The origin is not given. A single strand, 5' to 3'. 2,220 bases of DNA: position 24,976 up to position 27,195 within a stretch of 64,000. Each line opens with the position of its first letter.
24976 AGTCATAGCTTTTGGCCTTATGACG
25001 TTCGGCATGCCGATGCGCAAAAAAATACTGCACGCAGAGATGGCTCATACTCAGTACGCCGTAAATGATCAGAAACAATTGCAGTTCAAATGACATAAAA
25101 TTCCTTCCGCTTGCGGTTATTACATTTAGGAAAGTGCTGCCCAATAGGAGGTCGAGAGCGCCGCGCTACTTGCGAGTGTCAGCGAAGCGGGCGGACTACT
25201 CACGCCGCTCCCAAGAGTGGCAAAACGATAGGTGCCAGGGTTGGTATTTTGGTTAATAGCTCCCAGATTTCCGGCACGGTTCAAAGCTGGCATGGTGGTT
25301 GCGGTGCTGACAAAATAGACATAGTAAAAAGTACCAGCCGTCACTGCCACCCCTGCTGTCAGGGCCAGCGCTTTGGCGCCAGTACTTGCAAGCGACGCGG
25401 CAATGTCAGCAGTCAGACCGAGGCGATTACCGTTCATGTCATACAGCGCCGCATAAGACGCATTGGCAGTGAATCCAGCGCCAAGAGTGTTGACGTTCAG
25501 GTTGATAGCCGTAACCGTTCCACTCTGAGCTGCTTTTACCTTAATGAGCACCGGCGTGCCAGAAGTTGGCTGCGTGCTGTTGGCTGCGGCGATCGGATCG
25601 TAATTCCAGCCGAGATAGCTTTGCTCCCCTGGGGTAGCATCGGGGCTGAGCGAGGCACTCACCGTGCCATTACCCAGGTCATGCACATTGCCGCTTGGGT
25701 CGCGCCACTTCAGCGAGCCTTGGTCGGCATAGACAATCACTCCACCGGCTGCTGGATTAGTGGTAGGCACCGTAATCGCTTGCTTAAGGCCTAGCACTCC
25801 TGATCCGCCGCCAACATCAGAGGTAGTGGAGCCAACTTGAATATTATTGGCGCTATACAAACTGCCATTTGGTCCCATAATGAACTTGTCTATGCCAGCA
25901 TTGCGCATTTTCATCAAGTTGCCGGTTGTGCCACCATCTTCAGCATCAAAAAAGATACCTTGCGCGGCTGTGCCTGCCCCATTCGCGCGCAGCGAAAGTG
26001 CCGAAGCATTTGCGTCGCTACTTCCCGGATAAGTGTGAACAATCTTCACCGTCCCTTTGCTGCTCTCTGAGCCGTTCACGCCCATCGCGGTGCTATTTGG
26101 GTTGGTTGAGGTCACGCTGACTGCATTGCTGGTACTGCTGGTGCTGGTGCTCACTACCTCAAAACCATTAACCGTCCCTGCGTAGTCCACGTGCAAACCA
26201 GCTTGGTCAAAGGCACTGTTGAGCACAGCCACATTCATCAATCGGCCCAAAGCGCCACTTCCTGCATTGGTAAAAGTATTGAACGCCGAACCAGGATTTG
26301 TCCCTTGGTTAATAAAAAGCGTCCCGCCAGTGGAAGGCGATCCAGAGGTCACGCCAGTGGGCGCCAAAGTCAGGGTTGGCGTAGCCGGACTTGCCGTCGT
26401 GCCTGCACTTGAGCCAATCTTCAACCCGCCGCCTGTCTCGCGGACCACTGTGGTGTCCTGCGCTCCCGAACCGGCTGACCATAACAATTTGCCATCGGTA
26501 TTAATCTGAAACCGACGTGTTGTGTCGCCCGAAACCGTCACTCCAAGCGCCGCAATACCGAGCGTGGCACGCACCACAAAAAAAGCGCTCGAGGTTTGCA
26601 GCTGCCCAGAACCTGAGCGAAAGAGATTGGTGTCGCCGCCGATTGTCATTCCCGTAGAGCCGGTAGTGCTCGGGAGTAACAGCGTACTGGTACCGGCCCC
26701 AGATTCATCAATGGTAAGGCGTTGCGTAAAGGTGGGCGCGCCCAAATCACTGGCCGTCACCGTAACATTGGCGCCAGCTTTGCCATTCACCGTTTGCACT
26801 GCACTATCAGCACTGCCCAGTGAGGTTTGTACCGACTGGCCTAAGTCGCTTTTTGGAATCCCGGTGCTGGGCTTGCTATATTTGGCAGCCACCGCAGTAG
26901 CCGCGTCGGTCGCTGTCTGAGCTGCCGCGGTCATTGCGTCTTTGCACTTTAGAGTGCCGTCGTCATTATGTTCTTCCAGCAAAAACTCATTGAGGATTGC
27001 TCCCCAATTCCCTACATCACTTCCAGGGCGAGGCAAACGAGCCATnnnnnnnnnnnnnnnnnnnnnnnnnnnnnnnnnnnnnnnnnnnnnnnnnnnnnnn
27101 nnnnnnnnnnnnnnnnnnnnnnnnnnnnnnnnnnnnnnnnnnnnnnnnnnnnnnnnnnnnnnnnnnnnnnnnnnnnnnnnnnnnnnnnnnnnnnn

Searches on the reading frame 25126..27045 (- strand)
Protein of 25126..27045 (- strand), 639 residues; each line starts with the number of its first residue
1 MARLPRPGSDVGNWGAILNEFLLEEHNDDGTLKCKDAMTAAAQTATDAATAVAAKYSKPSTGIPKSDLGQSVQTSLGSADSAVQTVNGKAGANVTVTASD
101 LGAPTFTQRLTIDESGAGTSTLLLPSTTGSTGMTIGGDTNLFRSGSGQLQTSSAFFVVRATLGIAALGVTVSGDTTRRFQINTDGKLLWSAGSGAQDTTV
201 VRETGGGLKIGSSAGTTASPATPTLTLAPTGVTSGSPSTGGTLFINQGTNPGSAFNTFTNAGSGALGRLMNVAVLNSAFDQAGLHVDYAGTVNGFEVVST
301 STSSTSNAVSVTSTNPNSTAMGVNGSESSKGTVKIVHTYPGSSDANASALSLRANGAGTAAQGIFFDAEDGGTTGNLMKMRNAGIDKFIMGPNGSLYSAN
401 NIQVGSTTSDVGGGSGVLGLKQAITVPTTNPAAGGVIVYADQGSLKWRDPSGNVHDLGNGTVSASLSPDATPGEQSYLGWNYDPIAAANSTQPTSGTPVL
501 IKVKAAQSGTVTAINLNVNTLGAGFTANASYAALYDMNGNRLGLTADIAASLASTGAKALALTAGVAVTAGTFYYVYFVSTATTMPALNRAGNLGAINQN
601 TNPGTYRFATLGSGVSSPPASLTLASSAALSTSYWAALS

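Call 38: find_homologous_proteins(query=window:25126-27045:-, max_evalue=1e-10)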
Query window:25126-27045:- (639 aa): 119 proteins with E <= 1e-10 among 8000 candidates.
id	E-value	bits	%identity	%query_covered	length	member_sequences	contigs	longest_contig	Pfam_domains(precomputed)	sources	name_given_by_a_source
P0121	0.0e+0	1335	100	100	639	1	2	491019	PF07212.18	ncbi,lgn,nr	ncbi:MAG TPA: hypothetical protein VLF60_00290 [Candidatus Saccharimonadales bacterium]|nr:hypotheti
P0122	0.0e+0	1032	76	100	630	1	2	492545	PF07212.18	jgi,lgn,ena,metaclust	metaclust:\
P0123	0.0e+0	1031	77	100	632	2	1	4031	PF07212.18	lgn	-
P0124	6.5e-284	961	71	100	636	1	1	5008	PF07212.18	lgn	-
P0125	2.3e-281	953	70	100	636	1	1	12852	PF07212.18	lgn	-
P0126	5.1e-261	886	69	100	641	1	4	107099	PF07212.18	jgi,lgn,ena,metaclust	metaclust:\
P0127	3.3e-259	880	68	100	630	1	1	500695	PF07212.18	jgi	jgi:Hyaluronidase protein (HylP)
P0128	1.7e-257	874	67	100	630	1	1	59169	PF07212.18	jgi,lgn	jgi:hypothetical protein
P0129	6.7e-257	872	67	100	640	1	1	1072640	PF07212.18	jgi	jgi:hypothetical protein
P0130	3.5e-240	817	64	100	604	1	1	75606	PF07212.18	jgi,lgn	jgi:hypothetical protein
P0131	6.7e-240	816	63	100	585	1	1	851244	PF07212.18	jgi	jgi:Hyaluronidase protein (HylP)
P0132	6.2e-239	813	62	100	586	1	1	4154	PF07212.18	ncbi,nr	ncbi:MAG TPA: hypothetical protein VLA92_05020 [Candidatus Saccharimonadales bacterium]|nr:hypotheti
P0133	1.1e-237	809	62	100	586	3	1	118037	PF07212.18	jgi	jgi:hypothetical protein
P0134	1.4e-237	808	62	100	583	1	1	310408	PF07212.18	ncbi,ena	-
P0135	1.5e-237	808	63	100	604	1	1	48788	PF07212.18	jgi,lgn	jgi:hypothetical protein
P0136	7.9e-237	806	61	100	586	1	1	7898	PF07212.18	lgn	-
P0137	2.2e-236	804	63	100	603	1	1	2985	PF07212.18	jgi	jgi:hypothetical protein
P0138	3.5e-236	804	63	100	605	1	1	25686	PF07212.18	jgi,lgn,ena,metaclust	metaclust:\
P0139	1.1e-235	802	69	84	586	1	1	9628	PF07212.18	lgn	-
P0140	2.4e-235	801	62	100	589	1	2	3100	PF07212.18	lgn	-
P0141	3.2e-235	800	69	84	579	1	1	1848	PF07212.18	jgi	jgi:hypothetical protein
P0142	3.8e-235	800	62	100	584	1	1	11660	PF07212.18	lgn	-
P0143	7.9e-235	799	62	100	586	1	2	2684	PF07212.18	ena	-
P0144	5.4e-234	796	69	84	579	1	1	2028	PF07212.18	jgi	jgi:hypothetical protein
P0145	2.4e-232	791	63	100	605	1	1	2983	PF07212.18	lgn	-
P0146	2.5e-232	791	62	100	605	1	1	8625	PF07212.18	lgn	-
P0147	3.0e-232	791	61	100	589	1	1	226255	PF07212.18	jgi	jgi:hypothetical protein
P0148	4.4e-232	790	62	100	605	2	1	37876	PF07212.18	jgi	jgi:hypothetical protein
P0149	6.3e-232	790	62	100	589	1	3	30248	PF07212.18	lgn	-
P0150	7.0e-232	789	61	100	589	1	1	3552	PF07212.18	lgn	-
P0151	3.9e-231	787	60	100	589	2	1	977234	PF07212.18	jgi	jgi:hyaluronoglucosaminidase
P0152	4.9e-231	787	61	100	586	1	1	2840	PF07212.18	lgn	-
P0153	1.7e-230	785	60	100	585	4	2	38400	PF07212.18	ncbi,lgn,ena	-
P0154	4.5e-230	783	68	84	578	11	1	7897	PF07212.18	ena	-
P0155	6.5e-229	780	62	100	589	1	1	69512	PF07212.18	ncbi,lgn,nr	ncbi:MAG TPA: hypothetical protein VFT16_03185 [Candidatus Saccharimonadales bacterium]|nr:hypotheti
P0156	1.8e-228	778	61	100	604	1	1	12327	PF07212.18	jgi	jgi:hyaluronidase-like protein HylP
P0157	3.1e-227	774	67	84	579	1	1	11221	PF07212.18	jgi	jgi:hypothetical protein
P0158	1.4e-226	772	67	84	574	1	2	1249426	PF07212.18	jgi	jgi:hypothetical protein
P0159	4.8e-226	770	67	83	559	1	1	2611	PF07212.18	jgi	jgi:hypothetical protein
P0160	3.9e-225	767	59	100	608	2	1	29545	PF07212.18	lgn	-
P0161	8.6e-225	766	66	84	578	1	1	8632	PF07212.18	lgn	-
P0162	1.0e-223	762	59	100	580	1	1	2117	PF07212.18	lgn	-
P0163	2.7e-218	745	59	100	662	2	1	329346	PF07212.18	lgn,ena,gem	-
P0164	7.1e-217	740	59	100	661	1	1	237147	PF07212.18,PF18338.8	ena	-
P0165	1.0e-216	739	65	84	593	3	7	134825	PF07212.18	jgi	jgi:hypothetical protein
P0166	5.4e-212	724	57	100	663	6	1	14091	PF07212.18,PF18338.8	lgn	-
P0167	6.1e-211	720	57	100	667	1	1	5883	PF07212.18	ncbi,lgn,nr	ncbi:MAG TPA: hypothetical protein VM581_00725 [Magnetospirillaceae bacterium]|nr:hypothetical prote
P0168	1.2e-210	719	57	100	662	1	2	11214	PF07212.18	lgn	-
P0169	2.5e-210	718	57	100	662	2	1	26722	PF07212.18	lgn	-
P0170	2.2e-208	712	63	84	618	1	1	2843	PF07212.18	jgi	jgi:hypothetical protein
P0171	2.5e-207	708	58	100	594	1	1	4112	PF07212.18,PF18338.8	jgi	jgi:hypothetical protein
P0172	7.4e-207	707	67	77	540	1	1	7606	PF07212.18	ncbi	ncbi:MAG: hypothetical protein AAB834_06330, partial [Patescibacteria group bacterium]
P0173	4.4e-205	701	58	100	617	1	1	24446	PF07212.18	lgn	-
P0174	5.6e-205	701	56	100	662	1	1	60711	PF07212.18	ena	-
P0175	8.3e-205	700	56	100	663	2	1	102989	PF13313.12,PF07212.18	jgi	-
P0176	3.6e-204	698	55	100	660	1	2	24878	PF07212.18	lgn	-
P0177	3.2e-203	695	55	100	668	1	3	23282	PF07212.18,PF11839.14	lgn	-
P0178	1.8e-200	686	54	100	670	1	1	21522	PF07212.18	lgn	-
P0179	7.9e-198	677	55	100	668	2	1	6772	PF07212.18,PF18338.8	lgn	-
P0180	1.7e-197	676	55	100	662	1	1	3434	PF07212.18,PF18338.8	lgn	-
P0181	4.5e-197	674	67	76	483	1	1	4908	PF07212.18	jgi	jgi:hypothetical protein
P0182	2.1e-196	672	54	100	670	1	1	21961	PF07212.18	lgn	-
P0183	2.0e-194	666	59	84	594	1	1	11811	PF07212.18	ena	-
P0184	9.2e-188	644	65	74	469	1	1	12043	PF07212.18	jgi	jgi:hypothetical protein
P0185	5.0e-165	569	69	62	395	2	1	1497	PF07212.18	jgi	jgi:hyaluronoglucosaminidase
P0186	1.9e-133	464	59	62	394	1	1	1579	PF07212.18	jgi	jgi:hypothetical protein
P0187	6.9e-91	324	50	49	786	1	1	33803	PF07212.18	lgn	-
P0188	2.3e-76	276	49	49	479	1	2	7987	PF07212.18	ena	-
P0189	1.6e-63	234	38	64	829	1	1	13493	PF07212.18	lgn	-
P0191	3.7e-37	146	49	28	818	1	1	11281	PF07212.18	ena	-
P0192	3.4e-35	140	49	29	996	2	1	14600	PF24146.3,PF07212.18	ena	-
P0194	6.3e-31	126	42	27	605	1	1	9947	PF26696.1,PF07212.18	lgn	-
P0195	5.4e-30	123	46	18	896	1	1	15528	PF07212.18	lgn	-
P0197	2.1e-23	101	38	27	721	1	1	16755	PF01391.24,PF07212.18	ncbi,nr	ncbi:MAG TPA: hypothetical protein VNA68_02080 [Candidatus Dormibacteraeota bacterium]|nr:hypothetic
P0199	3.0e-22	97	39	35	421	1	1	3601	PF24146.3,PF07212.18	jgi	jgi:hypothetical protein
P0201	1.0e-21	95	61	9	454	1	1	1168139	PF07212.18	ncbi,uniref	ncbi:hypothetical protein ACFYOA_08160 [Streptomyces iakyrus]|uniref:hypothetical protein n=1 Tax=St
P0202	1.1e-21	95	38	33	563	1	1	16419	PF07212.18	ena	-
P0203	1.2e-21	95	38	31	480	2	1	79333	PF07212.18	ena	-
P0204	1.5e-21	95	40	27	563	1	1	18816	PF07212.18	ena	-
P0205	4.3e-21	93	40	27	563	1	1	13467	PF07212.18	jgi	jgi:hyaluronoglucosaminidase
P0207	8.2e-21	92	36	34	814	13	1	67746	PF24146.3,PF07212.18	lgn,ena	-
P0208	1.8e-20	91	37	34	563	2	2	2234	PF07212.18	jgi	jgi:hypothetical protein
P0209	1.9e-20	91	37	28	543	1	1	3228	PF07212.18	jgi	jgi:hypothetical protein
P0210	3.9e-20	90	41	26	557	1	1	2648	PF07212.18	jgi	jgi:hypothetical protein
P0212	5.8e-20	90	33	29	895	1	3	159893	PF07212.18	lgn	-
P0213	9.6e-20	89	41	25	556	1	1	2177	PF07212.18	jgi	jgi:hypothetical protein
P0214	9.6e-20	89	39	27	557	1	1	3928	PF07212.18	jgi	jgi:hyaluronidase-like protein HylP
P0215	1.1e-19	89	39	27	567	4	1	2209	PF07212.18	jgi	jgi:hyaluronidase-like protein HylP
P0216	2.1e-18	85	39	32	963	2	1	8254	PF07212.18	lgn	-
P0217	1.2e-17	82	37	36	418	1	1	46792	PF24146.3,PF07212.18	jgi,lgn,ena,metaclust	metaclust:\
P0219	7.4e-17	79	52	13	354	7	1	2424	PF07212.18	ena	-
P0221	4.9e-16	77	34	36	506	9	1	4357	PF07212.18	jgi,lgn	jgi:hypothetical protein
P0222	2.4e-15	74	37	35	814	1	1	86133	PF24146.3,PF07212.18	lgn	-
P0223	3.8e-15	74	35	34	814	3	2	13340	PF24146.3,PF07212.18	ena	-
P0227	1.4e-14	72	35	34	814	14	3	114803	PF24146.3,PF07212.18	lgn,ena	-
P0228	1.5e-14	72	37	34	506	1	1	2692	PF07212.18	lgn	-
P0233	6.2e-13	66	38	27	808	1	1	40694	PF07212.18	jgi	-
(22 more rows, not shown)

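Call 39: find_encoding_contigs(protein=P0121, flank=10000, max_places=5)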
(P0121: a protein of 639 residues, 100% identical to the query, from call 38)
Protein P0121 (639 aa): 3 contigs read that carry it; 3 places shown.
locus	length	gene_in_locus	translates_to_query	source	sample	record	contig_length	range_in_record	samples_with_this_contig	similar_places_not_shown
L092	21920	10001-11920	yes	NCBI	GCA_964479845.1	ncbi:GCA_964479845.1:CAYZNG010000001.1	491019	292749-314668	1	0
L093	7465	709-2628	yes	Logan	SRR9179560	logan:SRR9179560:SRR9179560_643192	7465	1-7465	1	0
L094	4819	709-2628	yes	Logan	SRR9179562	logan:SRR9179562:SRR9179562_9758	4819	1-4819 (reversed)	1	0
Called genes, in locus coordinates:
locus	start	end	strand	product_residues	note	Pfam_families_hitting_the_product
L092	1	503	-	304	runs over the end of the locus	PF00892:EamA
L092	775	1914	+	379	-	PF00438:S-AdoMet_synt_N, PF02772:S-AdoMet_synt_M, PF02773:S-AdoMet_synt_C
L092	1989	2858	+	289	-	PF01171:ATP_bind_3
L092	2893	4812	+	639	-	PF06480:FtsH_ext (faint), PF00004:AAA, PF17862:AAA_lid_3, PF01434:Peptidase_M41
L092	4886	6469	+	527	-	PF03023:MurJ, PF01554:MatE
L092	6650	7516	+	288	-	PF08239:SH3_3 (faint), PF12671:Amidase_6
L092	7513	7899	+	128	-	-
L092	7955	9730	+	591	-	PF00009:GTP_EFTU, PF01926:MMR_HSR1 (weak), PF03144:GTP_EFTU_D2 (weak), PF14492:EFG_III (weak), PF00679:EFG_C, PF06421:LepA_C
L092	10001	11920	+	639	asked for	PF07212:Hyaluronidase_1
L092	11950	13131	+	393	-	PF00535:Glycos_transf_2, PF13641:Glyco_tranf_2_3, PF03142:Chitin_synth_2, PF13632:Glyco_trans_2_3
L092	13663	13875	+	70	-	PF02416:TatA_B_E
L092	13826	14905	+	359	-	PF00902:TatC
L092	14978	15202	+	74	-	-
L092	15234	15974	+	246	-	PF00625:Guanylate_kin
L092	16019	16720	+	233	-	PF01628:HrcA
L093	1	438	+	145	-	?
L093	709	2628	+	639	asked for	PF07212:Hyaluronidase_1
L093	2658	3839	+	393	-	PF00535:Glycos_transf_2, PF13641:Glyco_tranf_2_3, PF03142:Chitin_synth_2, PF13632:Glyco_trans_2_3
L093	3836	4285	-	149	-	-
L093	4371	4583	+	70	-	PF02416:TatA_B_E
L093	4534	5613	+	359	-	PF00902:TatC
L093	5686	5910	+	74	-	-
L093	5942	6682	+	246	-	PF00625:Guanylate_kin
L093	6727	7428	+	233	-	PF01628:HrcA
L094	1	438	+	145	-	?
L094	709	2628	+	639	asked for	PF07212:Hyaluronidase_1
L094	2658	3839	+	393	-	PF00535:Glycos_transf_2, PF13641:Glyco_tranf_2_3, PF03142:Chitin_synth_2, PF13632:Glyco_trans_2_3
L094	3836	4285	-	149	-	-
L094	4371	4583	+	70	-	PF02416:TatA_B_E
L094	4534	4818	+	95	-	?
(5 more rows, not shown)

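Call 40: find_encoding_contigs(protein=P0123, flank=3000, max_places=3)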
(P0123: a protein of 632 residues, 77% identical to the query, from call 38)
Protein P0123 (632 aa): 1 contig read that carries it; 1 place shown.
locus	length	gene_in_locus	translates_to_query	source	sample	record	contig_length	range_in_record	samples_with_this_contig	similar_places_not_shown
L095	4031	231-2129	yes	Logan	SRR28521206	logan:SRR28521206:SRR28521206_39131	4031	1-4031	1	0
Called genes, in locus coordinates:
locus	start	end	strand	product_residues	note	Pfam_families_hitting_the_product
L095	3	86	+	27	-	?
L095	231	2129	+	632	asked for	PF07212:Hyaluronidase_1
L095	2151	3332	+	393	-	PF00535:Glycos_transf_2, PF01644:Chitin_synth_1 (faint), PF13641:Glyco_tranf_2_3, PF03142:Chitin_synth_2, PF13632:Glyco_trans_2_3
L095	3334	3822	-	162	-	-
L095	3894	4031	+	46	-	?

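Call 41: find_encoding_contigs(protein=P0125, flank=3000, max_places=3)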
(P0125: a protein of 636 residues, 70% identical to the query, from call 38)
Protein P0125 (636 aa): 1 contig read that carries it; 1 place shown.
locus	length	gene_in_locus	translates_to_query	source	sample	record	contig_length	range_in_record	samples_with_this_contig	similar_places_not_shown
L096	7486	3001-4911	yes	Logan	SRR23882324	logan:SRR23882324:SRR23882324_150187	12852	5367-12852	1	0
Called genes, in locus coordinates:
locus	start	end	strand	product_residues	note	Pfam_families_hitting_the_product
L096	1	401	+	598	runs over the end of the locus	PF00009:GTP_EFTU, PF01926:MMR_HSR1 (weak), PF03144:GTP_EFTU_D2, PF14492:EFG_III (faint), PF00679:EFG_C, PF06421:LepA_C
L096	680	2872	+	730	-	PF12708:Pect-lyase_RHGA_epim, PF05048:NosD (weak), PF13229:Beta_helix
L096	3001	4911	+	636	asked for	PF07212:Hyaluronidase_1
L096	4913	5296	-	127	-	-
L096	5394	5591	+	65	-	PF02416:TatA_B_E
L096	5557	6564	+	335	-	PF00902:TatC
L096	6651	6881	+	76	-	-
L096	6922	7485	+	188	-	?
